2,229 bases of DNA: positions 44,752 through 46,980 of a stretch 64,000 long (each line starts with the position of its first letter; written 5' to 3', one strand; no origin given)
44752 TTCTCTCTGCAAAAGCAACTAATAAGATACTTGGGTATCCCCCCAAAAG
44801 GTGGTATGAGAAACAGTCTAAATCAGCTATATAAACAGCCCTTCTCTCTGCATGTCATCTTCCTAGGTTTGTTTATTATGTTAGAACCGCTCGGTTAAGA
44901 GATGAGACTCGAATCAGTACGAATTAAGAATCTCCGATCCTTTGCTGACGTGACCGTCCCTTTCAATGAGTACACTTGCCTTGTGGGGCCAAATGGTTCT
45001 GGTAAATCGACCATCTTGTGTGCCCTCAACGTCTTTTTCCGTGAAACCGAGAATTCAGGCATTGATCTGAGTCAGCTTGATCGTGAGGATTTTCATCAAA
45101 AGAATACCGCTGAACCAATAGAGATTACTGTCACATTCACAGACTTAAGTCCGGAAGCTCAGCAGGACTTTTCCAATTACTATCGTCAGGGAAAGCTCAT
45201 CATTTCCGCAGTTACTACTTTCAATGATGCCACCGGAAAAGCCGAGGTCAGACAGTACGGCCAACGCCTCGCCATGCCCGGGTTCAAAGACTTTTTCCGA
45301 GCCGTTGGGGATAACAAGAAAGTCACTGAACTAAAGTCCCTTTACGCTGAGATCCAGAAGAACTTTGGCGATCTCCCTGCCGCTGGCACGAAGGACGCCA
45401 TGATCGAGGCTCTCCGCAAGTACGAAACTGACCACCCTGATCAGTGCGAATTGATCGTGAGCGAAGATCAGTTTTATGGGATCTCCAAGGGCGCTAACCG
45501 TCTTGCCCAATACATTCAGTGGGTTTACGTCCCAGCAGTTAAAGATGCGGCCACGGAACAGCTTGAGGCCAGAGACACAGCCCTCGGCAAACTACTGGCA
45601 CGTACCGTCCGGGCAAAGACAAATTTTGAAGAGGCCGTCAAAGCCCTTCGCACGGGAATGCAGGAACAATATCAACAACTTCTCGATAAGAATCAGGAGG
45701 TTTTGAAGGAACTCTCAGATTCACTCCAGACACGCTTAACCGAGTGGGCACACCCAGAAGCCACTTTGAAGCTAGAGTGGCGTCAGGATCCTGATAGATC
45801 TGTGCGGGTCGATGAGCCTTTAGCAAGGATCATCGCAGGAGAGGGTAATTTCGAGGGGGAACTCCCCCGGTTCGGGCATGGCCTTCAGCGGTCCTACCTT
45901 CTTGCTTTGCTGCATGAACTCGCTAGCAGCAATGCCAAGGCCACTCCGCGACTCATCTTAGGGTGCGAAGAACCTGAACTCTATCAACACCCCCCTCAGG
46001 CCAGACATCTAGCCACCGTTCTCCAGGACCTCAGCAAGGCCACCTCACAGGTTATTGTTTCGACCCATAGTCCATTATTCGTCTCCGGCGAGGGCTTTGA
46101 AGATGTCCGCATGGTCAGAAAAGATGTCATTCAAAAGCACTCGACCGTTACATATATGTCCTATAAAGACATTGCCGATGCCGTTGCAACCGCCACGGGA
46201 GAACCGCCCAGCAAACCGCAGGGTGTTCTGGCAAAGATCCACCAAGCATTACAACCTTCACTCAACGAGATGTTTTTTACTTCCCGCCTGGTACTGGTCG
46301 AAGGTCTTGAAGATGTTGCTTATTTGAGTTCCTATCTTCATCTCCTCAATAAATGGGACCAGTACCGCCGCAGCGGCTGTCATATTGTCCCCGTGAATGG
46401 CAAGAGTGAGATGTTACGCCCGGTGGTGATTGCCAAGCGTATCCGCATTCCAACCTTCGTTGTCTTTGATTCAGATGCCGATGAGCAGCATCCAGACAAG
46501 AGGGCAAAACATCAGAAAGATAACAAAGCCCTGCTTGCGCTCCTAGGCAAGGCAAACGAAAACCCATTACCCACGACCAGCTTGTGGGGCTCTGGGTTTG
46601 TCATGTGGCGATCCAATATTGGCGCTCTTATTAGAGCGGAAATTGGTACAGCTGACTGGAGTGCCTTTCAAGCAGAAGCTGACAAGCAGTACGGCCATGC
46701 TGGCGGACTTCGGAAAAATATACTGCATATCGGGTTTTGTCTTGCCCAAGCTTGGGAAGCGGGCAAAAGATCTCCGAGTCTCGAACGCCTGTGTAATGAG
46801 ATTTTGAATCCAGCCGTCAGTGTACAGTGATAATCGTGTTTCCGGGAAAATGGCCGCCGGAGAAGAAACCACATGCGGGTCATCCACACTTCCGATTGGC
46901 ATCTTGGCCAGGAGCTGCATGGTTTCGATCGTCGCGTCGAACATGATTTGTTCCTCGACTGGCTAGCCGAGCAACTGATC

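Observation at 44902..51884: OLD-family ATPase/Toprim nuclease in a co-directional cassette with SbcD-SbcC: candidate uncharacterised defence or DNA-surveillance system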

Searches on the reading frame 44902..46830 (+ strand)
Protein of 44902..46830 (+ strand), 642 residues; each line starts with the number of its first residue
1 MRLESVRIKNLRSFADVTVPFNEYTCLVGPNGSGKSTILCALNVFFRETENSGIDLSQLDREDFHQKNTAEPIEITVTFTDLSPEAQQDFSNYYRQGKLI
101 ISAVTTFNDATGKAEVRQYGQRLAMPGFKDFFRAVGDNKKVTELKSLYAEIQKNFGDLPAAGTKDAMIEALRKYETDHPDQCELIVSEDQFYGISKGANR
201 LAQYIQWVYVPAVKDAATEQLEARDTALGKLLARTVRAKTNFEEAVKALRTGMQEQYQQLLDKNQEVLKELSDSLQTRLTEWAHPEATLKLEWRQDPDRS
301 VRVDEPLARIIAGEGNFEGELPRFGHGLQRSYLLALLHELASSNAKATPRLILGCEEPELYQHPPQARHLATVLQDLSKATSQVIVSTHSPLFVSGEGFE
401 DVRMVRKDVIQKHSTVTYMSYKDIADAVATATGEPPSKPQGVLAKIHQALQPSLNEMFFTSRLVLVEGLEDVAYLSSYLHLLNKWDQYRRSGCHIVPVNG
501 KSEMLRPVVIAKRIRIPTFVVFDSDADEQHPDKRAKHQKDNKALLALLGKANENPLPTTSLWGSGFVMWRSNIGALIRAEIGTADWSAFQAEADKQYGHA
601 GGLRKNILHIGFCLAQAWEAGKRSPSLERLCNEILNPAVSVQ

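Call 6: search_protein_families(library=pfam, proteins=[window:44902-46830:+])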
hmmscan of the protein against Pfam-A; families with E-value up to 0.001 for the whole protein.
window:44902-46830:+ (642 aa): 8 families
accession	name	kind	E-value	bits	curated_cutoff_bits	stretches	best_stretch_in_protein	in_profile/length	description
PF13175.12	AAA_15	-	5.5e-47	161.6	32.1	1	1-394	1-374/374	AAA ATPase domain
PF13304.12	AAA_21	-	4.6e-17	63.5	27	2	262-395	180-304/304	AAA domain, putative AbiEii toxin, Type IV TA system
PF13476.12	AAA_23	-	1e-12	49.6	27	1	5-274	1-192/201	AAA domain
PF20469.4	OLD-like_TOPRIM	-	5.8e-12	46.4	23.2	1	458-525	1-67/67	Overcoming lysogenization defect protein-like, TOPRIM domain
PF02463.25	SMC_N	-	1.3e-09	38.3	40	1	3-391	2-199/220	RecF/RecN/SMC N terminal domain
PF11398.14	DUF2813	-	2.9e-09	37.2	21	1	1-96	1-95/372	Protein of unknown function (DUF2813)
PF13555.12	AAA_29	-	1.9e-06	27.9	27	1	3-44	1-44/61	P-loop containing region of AAA domain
PF00005.33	ABC_tran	-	1e-05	26.6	25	1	17-86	6-74/137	ABC transporter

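Call 7: search_protein_families(library=padloc, proteins=[window:44902-46830:+])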
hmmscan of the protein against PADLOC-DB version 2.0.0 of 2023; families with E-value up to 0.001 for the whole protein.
window:44902-46830:+ (642 aa): 123 families (the best 25 are shown)
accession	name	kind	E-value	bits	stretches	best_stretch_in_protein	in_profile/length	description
PDLC02358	Old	-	2.8e-54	182.9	2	208-547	143-473/578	Old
PDLC02979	AriA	-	1.5e-49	167.8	1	1-394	1-373/373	-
PDLC00067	GajA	-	5.5e-30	102.4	2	350-530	305-465/604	AAA ATPase domain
PDLC00071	GajA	-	8.1e-28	95.5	2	203-542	140-454/588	AAA ATPase domain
PDLC00096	GajA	-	5.1e-26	89.6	2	1-98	1-101/630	AAA ATPase domain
PDLC00091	GajA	-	8.9e-26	88.9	2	1-99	1-103/627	AAA ATPase domain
PDLC00070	GajA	-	2.3e-24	84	2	199-548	145-470/596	AAA ATPase domain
PDLC04168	GajA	-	3.3e-24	83.5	2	1-88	1-85/570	-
PDLC00073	GajA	-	7.7e-23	79.3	2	201-500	135-435/589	AAA ATPase domain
PDLC00065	GajA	-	1.4e-22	78.3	1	1-539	1-519/670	AAA ATPase domain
PDLC00066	GajA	-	2.3e-22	77.3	2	1-86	1-86/567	AAA ATPase domain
PDLC00083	GajA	-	4.6e-22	76.2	2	202-502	146-445/639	AAA ATPase domain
PDLC04135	mad3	-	1.3e-21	75.6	1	2-417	1-352/374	mads_3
PDLC00075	GajA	-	1.5e-21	74.5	2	203-420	135-336/536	AAA ATPase domain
PDLC00099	GajA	-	1.8e-21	74.8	2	1-93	1-95/626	AAA ATPase domain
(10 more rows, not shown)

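Call 9: search_protein_families(library=ncbifam, proteins=[window:44902-46830:+])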
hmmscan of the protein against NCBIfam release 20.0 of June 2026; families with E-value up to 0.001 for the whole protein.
window:44902-46830:+ (642 aa): 20 families
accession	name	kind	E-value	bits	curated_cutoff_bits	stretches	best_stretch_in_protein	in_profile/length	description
NF038234.1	retron_eff_Eco8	equivalog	1.4e-15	57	250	1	1-93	1-91/679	retron Eco8 family effector endonuclease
NF047739.1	antiphage_MADS3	equivalog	3.4e-14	52.8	420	2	5-69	4-68/427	methylation-associated defense system AAA family ATPase MAD3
NF003034.1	PRK03918.1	equivalog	2.4e-09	35.8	700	1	1-82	1-80/878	DNA double-strand break repair ATPase Rad50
NF041760.1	PtuA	equivalog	4e-09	35.9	500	1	2-43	51-93/524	retron Ec78 anti-phage system effector ATPase PtuA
TIGR00611.2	recf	equivalog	4e-07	29.5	172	1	3-45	1-44/339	DNA replication/repair protein RecF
NF045780.1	TrlF_fam_ATP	equivalog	6.2e-06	25.2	350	1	4-81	291-370/944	TrlF family AAA-like ATPase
TIGR02169.1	SMC_prok_A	equivalog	1.2e-05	23.3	729.4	1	3-42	2-43/1165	chromosome segregation protein SMC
NF010068.0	PRK13548.1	equivalog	2.1e-05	23.8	261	1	16-71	25-79/261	heme ABC transporter ATP-binding protein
TIGR00958.1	3a01208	subfamily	3.1e-05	22.4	874.6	1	22-66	507-555/711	antigen peptide transporter 2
NF002572.0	PRK02224.1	equivalog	4.3e-05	22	1087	1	1-42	1-43/888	DNA double-strand break repair ATPase Rad50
TIGR02168.1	SMC_prok_B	equivalog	4.9e-05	21.3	567.35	1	2-41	1-42/1181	chromosome segregation protein SMC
TIGR00634.1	recN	equivalog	5.9e-05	22.2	407.85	0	3-45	2-45/563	DNA repair protein RecN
NF002981.0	PRK03695.1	equivalog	8e-05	22.1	281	0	16-48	20-52/253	vitamin B12 ABC transporter ATP-binding protein BtuD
TIGR04520.1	ECF_ATPase_1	equivalog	0.00011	21.8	315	1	16-60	22-65/269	energy-coupling factor transporter ATPase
TIGR01166.1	cbiO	subfamily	0.00011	21.7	211.8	0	17-49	13-45/190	cobalt ABC transporter, ATP-binding protein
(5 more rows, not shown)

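Call 10: find_homologous_proteins(query=window:44902-46827:+, max_evalue=1e-10)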
Query window:44902-46827:+ (642 aa): 4175 proteins with E <= 1e-10 among 8000 candidates; the best 120 are listed.
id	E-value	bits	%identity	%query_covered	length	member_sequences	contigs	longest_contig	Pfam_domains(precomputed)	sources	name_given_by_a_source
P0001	0.0e+0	1401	96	100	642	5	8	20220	PF20469.5,PF11398.15,PF00005.34,PF13175.13,PF13476.13,PF13555.13,PF02463.26,PF13304.13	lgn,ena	-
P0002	0.0e+0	1389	95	100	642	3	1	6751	PF20469.5,PF11398.15,PF13175.13,PF13476.13,PF13555.13,PF02463.26,PF13304.13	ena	-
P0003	0.0e+0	1364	93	100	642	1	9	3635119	PF20469.5,PF11398.15,PF13175.13,PF13476.13,PF13555.13,PF02463.26,PF13304.13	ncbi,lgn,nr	ncbi:MAG: Chromosome partition protein Smc [Nitrospira sp.]|nr:MAG: Chromosome partition protein Smc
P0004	0.0e+0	1360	92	100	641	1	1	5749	PF20469.5,PF11398.15,PF13175.13,PF13476.13,PF13555.13,PF02463.26,PF13304.13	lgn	-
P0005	0.0e+0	1353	92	100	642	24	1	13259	PF20469.5,PF11398.15,PF00005.34,PF13175.13,PF13476.13,PF13555.13,PF02463.26,PF13304.13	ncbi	-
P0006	0.0e+0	1350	91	100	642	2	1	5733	PF20469.5,PF11398.15,PF13175.13,PF13476.13,PF13555.13,PF02463.26,PF13304.13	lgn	-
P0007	0.0e+0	1336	91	100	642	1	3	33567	PF20469.5,PF11398.15,PF13175.13,PF13476.13,PF13555.13,PF02463.26,PF13304.13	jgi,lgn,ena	-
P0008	0.0e+0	1323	91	100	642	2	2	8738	PF20469.5,PF11398.15,PF13175.13,PF13476.13,PF13555.13,PF02463.26,PF13304.13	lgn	-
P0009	0.0e+0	1243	83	100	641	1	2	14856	PF20469.5,PF11398.15,PF13175.13,PF13476.13,PF13555.13,PF02463.26,PF13304.13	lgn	-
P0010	0.0e+0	1191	82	100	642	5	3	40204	PF20469.5,PF11398.15,PF13175.13,PF13476.13,PF13555.13,PF02463.26,PF13304.13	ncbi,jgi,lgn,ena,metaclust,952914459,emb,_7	jgi:predicted ATP-dependent endonuclease of OLD family|metaclust:\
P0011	0.0e+0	1188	82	100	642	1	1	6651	PF20469.5,PF11398.15,PF13175.13,PF13476.13,PF13555.13,PF02463.26,PF13304.13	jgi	jgi:predicted ATP-dependent endonuclease of OLD family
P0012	0.0e+0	1182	81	100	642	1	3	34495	PF20469.5,PF11398.15,PF13175.13,PF13476.13,PF13555.13,PF02463.26,PF13304.13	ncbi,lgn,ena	-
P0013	0.0e+0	1178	81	100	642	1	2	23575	PF20469.5,PF11398.15,PF13175.13,PF13476.13,PF02463.26,PF13304.13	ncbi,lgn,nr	ncbi:MAG: AAA family ATPase [Nitrospira sp.]|nr:AAA family ATPase [Nitrospira sp.]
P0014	0.0e+0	1175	79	100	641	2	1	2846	PF20469.5,PF11398.15,PF00005.34,PF13175.13,PF13476.13,PF13555.13,PF02463.26,PF13304.13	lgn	-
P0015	0.0e+0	1175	79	100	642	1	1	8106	PF20469.5,PF11398.15,PF13175.13,PF13476.13,PF13555.13,PF02463.26,PF13304.13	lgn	-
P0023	0.0e+0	1161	78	100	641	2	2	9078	PF20469.5,PF11398.15,PF13175.13,PF13476.13,PF13555.13,PF02463.26,PF13304.13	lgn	-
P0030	0.0e+0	1087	74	100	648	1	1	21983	PF20469.5,PF11398.15,PF13175.13,PF13476.13,PF13555.13,PF02463.26,PF13304.13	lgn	-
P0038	0.0e+0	1055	71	100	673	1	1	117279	PF20469.5,PF11398.15,PF13175.13,PF13476.13,PF13555.13,PF02463.26,PF13304.13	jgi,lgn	jgi:predicted ATP-dependent endonuclease of OLD family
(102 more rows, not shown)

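Call 12: find_related_loci(query=A1, collection=genome_contigs, flank=10000)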
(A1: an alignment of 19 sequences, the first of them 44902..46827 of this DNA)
Query A1 (642 aa) in genome_contigs; peptide patterns used: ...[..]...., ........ (x = any residue, [..] = any of these).
599 stretches matched a pattern (row limit reached: there are more); 583 encode a relative of the query (tblastn E <= 1e-3); the best 80 are kept; 80 distinct loci.
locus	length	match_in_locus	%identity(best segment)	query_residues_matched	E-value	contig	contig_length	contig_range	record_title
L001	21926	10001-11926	95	1-642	0e+0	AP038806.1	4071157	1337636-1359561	MAG: Nitrospira sp. NFB02 DNA, complete genome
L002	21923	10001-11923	93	1-641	0e+0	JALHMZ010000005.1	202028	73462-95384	MAG: Nitrospira sp. isolate Bin_49_2_2 c_000000000403, whole genome shotgun sequence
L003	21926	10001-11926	92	1-642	0e+0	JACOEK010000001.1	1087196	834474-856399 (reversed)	MAG: Nitrospira sp. isolate S2bin.16 NODE_1_length_1087196_cov_27.811885, whole genome shotgun sequence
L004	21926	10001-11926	92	1-642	0e+0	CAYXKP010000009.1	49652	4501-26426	MAG TPA_asm: uncultured Nitrospira sp. isolate binchicken_co311_157 genome assembly, contig: NODE_1214_length_49652_cov_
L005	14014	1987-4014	89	1-642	0e+0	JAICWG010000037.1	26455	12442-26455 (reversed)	MAG: Nitrospira sp. isolate LS_FP_2_bin.31 k141_3573250_length_26455_cov_41.2026, whole genome shotgun sequence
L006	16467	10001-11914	66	1-638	0e+0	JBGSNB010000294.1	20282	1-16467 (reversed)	MAG: Parvularculaceae bacterium isolate JTS-AC245 k141_2535271, whole genome shotgun sequence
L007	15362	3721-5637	68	1-638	0e+0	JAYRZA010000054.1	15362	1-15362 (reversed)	MAG: Devosia sp. isolate EBPR_s472bin.1 NODE_1115_length_15362_cov_2.641877, whole genome shotgun sequence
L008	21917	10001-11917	68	1-638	0e+0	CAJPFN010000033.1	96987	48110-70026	Rhizobiaceae bacterium genome assembly, contig: CONTIG_33, whole genome shotgun sequence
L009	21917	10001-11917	68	1-638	0e+0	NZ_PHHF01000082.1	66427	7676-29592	Sphingomonas fennica strain K101 C571, whole genome shotgun sequence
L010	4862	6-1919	66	5-641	0e+0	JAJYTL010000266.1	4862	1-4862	MAG: Proteobacteria bacterium isolate DX2.bin11 NODE_13705_length_4862_cov_0.899472, whole genome shotgun sequence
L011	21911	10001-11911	67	1-636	0e+0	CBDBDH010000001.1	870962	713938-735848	MAG: Gammaproteobacteria bacterium isolate e89fa625-5021-4a9b-bfd5-acc89245cacc genome assembly, contig: contig_1, whole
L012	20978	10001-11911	66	1-636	0e+0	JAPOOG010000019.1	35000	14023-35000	MAG: Bryobacterales bacterium isolate APA_bin_29 c_000000524850, whole genome shotgun sequence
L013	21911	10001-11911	66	1-636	0e+0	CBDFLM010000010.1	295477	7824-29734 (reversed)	MAG: Longimicrobiales bacterium isolate 299ed55f-43d3-4344-98bd-bcec2c231d9a genome assembly, contig: contig_10, whole g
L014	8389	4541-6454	65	1-637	0e+0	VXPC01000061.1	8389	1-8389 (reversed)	MAG: Candidatus Saccharibacteria bacterium isolate SB0662_bin_47 NODE_6282_length_8389_cov_45.452484, whole genome shotg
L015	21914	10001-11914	64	1-637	0e+0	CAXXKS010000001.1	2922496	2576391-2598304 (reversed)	MAG: Alphaproteobacteria bacterium isolate 9bb74b87-2c64-497b-9104-8e9834e062e5 genome assembly, contig: contig_1, whole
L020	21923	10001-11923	67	1-641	0e+0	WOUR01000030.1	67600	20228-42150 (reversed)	MAG: Rhodospirillaceae bacterium isolate X2_MaxBin.011 scaffold_171, whole genome shotgun sequence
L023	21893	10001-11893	57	1-640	0e+0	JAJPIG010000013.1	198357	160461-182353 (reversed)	MAG: Proteobacteria bacterium isolate Centralia_MAG_294 k107_32229863, whole genome shotgun sequence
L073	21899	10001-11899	51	1-635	0e+0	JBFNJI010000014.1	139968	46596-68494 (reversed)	MAG: Candidatus Thiodiazotropha sp. isolate ctebehawaiim21_SYM1 c_000000000022, whole genome shotgun sequence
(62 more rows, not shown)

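Call 23: find_encoding_contigs(protein=window:44902-46827:+, flank=10000, max_places=4)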
Protein window:44902-46827:+ (642 aa): 1 contig read that carries it; 1 place shown.
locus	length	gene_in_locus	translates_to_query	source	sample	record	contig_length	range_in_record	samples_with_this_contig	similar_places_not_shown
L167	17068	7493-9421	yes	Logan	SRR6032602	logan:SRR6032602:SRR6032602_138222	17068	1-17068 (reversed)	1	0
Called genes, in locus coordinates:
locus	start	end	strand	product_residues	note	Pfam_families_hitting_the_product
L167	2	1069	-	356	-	?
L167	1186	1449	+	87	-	-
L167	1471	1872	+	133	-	-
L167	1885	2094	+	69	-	-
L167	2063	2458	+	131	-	PF04014:MazE_antitoxin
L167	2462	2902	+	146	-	PF01850:PIN, PF13470:PIN_3 (weak)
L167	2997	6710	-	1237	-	PF00176:SNF2-rel_dom, PF00270:DEAD (weak), PF04851:ResIII, PF00271:Helicase_C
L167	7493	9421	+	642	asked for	PF00005:ABC_tran (faint), PF02463:SMC_N, PF11398:DUF2813 (weak), PF13175:AAA_15, PF13476:AAA_23, PF13555:AAA_29 (weak), PF13304:AAA_21, PF20469:OLD-like_TOPRIM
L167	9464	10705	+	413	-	PF00149:Metallophos, PF12320:SbcD_C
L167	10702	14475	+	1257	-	PF13476:AAA_23, PF13555:AAA_29 (weak), PF02463:SMC_N (weak), PF13558:SbcC_Walker_B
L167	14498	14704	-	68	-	-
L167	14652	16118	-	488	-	PF13482:RNase_H_2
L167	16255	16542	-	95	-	PF00216:Bac_DNA_binding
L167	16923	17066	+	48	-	?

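Call 24: find_encoding_contigs(protein=P0003, flank=10000, max_places=4)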
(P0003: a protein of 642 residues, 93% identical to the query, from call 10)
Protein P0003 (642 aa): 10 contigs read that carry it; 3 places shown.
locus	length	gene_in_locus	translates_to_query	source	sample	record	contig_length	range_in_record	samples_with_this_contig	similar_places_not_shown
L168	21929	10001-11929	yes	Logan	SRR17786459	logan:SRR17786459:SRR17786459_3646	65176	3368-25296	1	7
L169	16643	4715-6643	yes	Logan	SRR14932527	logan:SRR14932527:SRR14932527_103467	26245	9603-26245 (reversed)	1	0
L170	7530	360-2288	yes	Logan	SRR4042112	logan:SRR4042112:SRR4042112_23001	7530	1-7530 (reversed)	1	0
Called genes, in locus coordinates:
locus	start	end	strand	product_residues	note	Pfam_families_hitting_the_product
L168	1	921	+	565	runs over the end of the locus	PF14559:TPR_19 (weak), PF12895:ANAPC3 (weak), PF13424:TPR_12 (weak), PF23914:TPR_CcmH_CycH, PF13432:TPR_16, PF13414:TPR_11, PF13414:TPR_11, PF13432:TPR_16, +24 more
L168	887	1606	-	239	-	-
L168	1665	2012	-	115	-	PF07238:PilZ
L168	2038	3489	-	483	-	PF01139:RtcB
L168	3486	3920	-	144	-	PF01951:Archease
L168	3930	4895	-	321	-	PF13085:Fer2_3, PF00111:Fer2 (faint), PF13187:Fer4_9 (faint), PF00037:Fer4 (faint), PF13237:Fer4_10, PF13746:Fer4_18 (faint), PF12838:Fer4_7 (weak), PF13183:Fer4_8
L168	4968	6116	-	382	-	PF00557:Peptidase_M24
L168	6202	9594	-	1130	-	PF05170:AsmA, PF05359:DUF748, PF13116:YhdP, PF05170:AsmA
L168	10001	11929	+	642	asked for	PF02463:SMC_N, PF11398:DUF2813 (weak), PF13175:AAA_15, PF13476:AAA_23, PF13555:AAA_29 (weak), PF13304:AAA_21, PF20469:OLD-like_TOPRIM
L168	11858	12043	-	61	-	-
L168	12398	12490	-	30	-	-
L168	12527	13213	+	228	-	PF12320:SbcD_C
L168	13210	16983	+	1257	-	PF13476:AAA_23, PF13555:AAA_29 (weak), PF02463:SMC_N (weak), PF13558:SbcC_Walker_B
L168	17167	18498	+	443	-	PF07690:MFS_1, PF00854:PTR2 (faint), PF07690:MFS_1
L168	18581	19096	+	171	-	PF00160:Pro_isomerase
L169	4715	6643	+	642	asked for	PF02463:SMC_N, PF11398:DUF2813 (weak), PF13175:AAA_15, PF13476:AAA_23, PF13555:AAA_29 (weak), PF13304:AAA_21, PF20469:OLD-like_TOPRIM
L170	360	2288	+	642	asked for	PF02463:SMC_N, PF11398:DUF2813 (weak), PF13175:AAA_15, PF13476:AAA_23, PF13555:AAA_29 (weak), PF13304:AAA_21, PF20469:OLD-like_TOPRIM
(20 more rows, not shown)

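Call 26: find_encoding_contigs(protein=P0030, flank=10000, max_places=2)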
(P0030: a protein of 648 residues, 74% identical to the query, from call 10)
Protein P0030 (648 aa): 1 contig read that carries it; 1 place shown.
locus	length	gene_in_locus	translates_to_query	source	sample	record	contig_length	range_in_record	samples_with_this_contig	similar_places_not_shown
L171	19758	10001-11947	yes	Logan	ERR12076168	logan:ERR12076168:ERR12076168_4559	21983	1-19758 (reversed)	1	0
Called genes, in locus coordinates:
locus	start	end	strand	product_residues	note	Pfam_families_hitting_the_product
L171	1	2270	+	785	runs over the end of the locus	PF04313:HSDR_N (faint), PF00270:DEAD, PF04851:ResIII, PF18766:SWI2_SNF2, PF00271:Helicase_C (faint), PF08463:EcoEI_R_C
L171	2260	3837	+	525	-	PF12161:HsdM_N, PF02384:N6_Mtase, PF01170:UPF0020 (weak)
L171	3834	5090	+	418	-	-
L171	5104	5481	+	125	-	-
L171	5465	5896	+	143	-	-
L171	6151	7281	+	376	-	PF00149:Metallophos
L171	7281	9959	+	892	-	PF02463:SMC_N, PF13476:AAA_23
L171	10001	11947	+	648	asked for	PF02463:SMC_N (weak), PF11398:DUF2813 (faint), PF13175:AAA_15, PF13476:AAA_23, PF13555:AAA_29 (faint), PF13304:AAA_21, PF20469:OLD-like_TOPRIM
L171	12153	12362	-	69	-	PF13619:KTSC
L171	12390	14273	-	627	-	PF01580:FtsK_SpoIIIE (faint), PF01935:DUF87, PF05872:HerA_C (faint), PF10412:TrwB_AAD_bind (faint)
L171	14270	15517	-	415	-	PF13289:SIR2_2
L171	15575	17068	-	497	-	PF12705:PDDEXK_1 (weak), PF13482:RNase_H_2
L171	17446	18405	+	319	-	PF00561:Abhydrolase_1, PF12146:Hydrolase_4, PF12697:Abhydrolase_6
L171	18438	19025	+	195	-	-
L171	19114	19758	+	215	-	?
